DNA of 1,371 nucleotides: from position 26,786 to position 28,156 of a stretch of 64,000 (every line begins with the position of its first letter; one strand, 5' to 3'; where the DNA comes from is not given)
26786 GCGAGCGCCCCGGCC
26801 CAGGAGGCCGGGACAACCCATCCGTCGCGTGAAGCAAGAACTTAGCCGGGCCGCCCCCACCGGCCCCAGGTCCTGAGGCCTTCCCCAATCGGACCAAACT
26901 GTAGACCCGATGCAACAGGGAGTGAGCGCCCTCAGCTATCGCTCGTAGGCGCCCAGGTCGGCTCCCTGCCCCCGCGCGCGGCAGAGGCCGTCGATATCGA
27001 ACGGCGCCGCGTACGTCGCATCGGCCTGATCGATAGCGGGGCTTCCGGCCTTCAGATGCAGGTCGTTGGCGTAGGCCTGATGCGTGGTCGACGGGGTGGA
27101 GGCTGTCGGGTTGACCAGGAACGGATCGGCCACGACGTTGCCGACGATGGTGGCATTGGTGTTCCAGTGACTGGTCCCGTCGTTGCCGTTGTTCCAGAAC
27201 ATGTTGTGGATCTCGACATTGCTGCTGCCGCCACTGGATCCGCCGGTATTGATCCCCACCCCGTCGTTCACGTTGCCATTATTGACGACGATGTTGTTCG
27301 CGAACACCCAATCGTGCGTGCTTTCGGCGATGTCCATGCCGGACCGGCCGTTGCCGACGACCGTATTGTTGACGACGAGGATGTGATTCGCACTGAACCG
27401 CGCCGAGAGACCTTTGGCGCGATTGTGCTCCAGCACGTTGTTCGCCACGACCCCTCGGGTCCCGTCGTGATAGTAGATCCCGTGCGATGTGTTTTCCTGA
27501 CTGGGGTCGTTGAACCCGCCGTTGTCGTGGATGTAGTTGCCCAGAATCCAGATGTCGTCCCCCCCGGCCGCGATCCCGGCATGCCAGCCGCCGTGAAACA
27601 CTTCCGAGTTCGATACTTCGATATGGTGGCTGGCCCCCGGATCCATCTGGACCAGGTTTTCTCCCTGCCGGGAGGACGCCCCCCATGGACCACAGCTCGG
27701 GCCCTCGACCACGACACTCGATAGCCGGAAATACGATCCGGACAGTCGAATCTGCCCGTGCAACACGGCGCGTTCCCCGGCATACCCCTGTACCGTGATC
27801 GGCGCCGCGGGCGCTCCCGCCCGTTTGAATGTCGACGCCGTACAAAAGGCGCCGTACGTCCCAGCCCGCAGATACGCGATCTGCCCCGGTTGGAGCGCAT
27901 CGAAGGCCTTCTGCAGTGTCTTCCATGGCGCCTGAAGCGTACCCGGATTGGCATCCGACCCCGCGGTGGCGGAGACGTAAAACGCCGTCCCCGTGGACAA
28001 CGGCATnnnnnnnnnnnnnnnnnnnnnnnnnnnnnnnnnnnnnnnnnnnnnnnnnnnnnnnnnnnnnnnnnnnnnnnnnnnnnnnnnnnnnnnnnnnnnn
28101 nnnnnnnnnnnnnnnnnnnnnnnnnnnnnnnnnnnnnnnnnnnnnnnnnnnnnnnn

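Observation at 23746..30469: System-level hypothesis: a second-messenger-gated surface module (stalked phosphoesterase plus three beta-helix lipoproteins) beside an EPS locus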

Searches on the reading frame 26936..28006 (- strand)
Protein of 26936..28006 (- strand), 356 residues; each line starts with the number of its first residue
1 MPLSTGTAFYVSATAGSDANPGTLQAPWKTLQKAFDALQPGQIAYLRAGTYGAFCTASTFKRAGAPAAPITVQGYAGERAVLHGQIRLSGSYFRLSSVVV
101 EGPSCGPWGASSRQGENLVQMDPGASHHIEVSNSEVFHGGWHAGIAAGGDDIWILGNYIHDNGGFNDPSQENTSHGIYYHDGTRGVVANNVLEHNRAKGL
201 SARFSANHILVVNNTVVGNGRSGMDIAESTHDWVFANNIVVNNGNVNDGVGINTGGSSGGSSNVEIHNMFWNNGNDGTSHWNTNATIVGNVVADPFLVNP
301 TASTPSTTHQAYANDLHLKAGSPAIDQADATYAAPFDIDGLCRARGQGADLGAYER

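Call 5: search_protein_families(library=pfam, proteins=[window:26936-28006:-], max_evalue=0.01)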
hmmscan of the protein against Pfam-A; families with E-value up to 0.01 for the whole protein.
window:26936-28006:- (356 aa): 4 families
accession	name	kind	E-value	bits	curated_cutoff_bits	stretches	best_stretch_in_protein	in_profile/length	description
PF13229.12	Beta_helix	-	2.5e-08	34.2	25.9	1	127-291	9-157/158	Right handed beta helix region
PF05048.19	NosD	-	6e-05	23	23.6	1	161-291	58-168/212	Periplasmic copper-binding protein (NosD)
PF07602.17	DUF1565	-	0.0008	19.2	20.3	1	15-53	2-40/257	Protein of unknown function (DUF1565)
PF22842.2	Pel9A-like_beta_helix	-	0.001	18.5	25.2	1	2-52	4-53/370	Pel9A-like, right handed beta helix region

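Call 29: search_solved_structures(query=window:26936-28006:-, max_evalue=1, show_alignments=1)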
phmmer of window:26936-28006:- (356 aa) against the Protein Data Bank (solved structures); distinct sequences matched with E-value up to 1: 5.
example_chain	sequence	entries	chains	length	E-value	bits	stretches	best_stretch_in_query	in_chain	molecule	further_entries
2pyg_A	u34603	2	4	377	0.00017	23.7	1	170-256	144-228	Poly(beta-D-mannuronate) C5 epimerase 4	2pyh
5lw3_A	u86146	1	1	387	0.0017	20.5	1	171-279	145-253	Poly(beta-D-mannuronate) C5 epimerase 6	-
5olq_A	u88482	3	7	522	0.0049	18.9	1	8-52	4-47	Rhamnogalacturonan lyase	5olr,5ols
3vst_A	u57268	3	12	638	0.081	14.9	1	11-89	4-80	Xylosidase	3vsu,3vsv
6kqs_A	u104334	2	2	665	0.5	12.3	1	5-50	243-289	lacto-N-biosidase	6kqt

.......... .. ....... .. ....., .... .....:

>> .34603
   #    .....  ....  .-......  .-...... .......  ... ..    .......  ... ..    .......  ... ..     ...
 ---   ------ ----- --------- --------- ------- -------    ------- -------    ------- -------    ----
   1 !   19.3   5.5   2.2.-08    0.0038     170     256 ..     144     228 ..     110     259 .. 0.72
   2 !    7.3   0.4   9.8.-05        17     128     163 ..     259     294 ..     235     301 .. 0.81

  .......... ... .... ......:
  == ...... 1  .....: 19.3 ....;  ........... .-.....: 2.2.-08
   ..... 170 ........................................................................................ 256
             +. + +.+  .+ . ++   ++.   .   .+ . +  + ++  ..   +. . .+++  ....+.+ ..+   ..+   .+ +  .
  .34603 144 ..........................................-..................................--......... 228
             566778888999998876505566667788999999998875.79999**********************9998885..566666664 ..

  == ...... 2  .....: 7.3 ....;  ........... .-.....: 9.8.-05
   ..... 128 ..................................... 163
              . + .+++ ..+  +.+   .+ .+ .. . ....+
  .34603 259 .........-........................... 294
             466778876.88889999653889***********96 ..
